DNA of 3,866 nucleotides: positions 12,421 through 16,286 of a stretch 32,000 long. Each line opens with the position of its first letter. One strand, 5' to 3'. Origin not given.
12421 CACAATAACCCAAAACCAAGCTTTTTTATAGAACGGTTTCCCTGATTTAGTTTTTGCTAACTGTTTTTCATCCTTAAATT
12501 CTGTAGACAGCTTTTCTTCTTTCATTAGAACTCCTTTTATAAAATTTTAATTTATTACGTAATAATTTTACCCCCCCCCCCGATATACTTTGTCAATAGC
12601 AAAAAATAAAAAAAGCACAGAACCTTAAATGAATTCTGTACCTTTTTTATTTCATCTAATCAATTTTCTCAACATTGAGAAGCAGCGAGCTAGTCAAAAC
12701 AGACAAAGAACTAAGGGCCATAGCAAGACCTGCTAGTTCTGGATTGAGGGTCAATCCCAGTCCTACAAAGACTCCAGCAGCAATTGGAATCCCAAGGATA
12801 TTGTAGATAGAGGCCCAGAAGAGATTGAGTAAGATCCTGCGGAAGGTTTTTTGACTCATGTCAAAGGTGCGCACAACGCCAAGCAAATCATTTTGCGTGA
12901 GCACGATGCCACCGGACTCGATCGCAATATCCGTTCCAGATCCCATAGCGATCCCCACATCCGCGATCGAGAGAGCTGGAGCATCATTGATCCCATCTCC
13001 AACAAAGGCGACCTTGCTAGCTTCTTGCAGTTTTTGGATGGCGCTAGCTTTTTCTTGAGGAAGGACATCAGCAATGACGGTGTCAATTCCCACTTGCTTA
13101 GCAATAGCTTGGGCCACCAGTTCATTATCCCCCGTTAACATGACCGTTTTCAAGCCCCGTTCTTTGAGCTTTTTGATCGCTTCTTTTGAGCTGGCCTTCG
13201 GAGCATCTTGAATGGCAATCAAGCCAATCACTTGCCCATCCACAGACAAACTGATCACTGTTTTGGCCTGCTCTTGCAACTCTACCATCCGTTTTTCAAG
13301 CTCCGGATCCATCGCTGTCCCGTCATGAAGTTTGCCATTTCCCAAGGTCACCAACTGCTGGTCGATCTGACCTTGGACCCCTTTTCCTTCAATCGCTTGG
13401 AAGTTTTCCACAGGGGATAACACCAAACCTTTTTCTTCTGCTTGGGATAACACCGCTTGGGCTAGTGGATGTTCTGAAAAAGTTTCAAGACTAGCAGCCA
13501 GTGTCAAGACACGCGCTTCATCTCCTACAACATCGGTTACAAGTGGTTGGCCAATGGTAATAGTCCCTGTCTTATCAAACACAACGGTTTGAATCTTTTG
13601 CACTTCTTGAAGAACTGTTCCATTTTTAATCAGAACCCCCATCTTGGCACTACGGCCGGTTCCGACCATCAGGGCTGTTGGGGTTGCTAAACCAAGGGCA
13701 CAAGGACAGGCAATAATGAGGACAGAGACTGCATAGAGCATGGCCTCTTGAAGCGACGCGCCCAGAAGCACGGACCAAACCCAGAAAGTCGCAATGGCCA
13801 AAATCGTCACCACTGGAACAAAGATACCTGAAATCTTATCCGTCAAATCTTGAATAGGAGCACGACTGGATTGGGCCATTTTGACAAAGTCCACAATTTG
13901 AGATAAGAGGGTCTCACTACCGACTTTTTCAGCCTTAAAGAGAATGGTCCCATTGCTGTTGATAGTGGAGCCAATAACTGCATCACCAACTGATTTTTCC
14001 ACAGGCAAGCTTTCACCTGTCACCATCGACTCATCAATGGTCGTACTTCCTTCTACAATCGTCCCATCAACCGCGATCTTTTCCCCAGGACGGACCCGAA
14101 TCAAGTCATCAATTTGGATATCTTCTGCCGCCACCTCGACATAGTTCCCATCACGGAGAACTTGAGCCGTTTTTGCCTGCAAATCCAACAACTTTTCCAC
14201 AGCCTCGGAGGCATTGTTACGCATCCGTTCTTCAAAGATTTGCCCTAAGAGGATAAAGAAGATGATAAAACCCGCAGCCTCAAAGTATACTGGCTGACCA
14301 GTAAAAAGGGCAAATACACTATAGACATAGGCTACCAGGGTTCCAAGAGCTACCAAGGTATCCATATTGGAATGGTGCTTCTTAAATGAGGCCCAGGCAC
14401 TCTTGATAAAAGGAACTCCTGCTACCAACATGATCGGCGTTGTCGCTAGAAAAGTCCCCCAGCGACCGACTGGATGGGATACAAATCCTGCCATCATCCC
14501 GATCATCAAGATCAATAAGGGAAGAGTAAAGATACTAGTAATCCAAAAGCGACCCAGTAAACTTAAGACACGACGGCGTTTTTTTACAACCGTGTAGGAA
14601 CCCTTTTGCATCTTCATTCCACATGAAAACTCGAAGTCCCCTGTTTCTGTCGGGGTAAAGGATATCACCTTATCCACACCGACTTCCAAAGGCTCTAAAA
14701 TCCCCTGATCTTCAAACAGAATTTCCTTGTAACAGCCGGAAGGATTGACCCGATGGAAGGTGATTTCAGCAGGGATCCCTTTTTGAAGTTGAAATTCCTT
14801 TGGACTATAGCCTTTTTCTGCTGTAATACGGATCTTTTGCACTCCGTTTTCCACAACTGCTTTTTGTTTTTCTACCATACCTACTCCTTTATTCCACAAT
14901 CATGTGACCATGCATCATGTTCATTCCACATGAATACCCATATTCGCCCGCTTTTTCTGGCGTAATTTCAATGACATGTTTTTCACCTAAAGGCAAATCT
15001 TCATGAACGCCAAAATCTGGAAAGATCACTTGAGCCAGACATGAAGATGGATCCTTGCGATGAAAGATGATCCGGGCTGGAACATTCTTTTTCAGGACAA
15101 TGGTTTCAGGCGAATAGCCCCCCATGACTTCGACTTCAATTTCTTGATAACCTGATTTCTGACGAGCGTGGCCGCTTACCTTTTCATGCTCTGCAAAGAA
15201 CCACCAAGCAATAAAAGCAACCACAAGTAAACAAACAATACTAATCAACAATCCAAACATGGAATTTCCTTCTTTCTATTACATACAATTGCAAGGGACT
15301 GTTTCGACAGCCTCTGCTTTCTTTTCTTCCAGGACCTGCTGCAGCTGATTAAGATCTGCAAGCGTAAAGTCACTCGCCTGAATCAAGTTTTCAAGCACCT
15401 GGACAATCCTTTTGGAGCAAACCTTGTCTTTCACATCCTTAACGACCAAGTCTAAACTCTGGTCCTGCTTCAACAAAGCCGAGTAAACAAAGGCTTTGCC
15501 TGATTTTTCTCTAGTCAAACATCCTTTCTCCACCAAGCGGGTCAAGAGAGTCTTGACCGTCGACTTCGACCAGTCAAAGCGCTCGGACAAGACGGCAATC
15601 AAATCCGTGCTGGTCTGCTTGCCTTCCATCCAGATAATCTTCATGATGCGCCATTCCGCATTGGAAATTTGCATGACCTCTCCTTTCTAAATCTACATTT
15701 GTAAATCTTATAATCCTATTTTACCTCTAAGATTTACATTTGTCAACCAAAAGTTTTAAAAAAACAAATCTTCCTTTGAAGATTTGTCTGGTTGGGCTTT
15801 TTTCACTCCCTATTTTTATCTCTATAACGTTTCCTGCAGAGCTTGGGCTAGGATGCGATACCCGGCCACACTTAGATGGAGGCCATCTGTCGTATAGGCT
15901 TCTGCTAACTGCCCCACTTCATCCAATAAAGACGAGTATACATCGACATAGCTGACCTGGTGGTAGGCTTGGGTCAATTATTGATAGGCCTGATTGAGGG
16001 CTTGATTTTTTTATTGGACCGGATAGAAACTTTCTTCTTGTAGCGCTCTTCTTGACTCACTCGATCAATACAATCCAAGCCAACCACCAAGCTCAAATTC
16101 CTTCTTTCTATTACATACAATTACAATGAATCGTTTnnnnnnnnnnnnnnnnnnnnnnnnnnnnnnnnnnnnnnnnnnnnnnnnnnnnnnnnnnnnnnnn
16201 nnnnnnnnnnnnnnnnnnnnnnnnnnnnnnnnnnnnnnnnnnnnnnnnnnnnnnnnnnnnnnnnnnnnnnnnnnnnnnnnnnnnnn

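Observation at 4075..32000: Large over-representation of the palindrome TTCGAA (mostly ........) in the backbone and none in the island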

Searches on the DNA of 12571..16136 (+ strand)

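Call 56: search_dna_similar(query=window:12571-16136:+, collection=plasmids, mode=near, max_rows=8)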
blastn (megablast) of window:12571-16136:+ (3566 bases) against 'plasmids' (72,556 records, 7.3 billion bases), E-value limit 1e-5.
Records with a match: 1; places in all: 1; records where one place covers at least 80% of the query: 0.
Best place of each record, by identity: 80-90% 1.
By first word of the organism name: Chroococcidiopsis 1.
By predicted mobility (MOB-suite, as given by PLSDB): conjugative 1.
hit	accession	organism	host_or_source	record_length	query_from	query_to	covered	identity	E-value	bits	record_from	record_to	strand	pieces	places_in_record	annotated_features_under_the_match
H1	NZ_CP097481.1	Chroococcidiopsis sp. CCNUC1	cell culture,soil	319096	1387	1526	4%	83.8%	4e-27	132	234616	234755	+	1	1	heavy metal translocating P-type ATPase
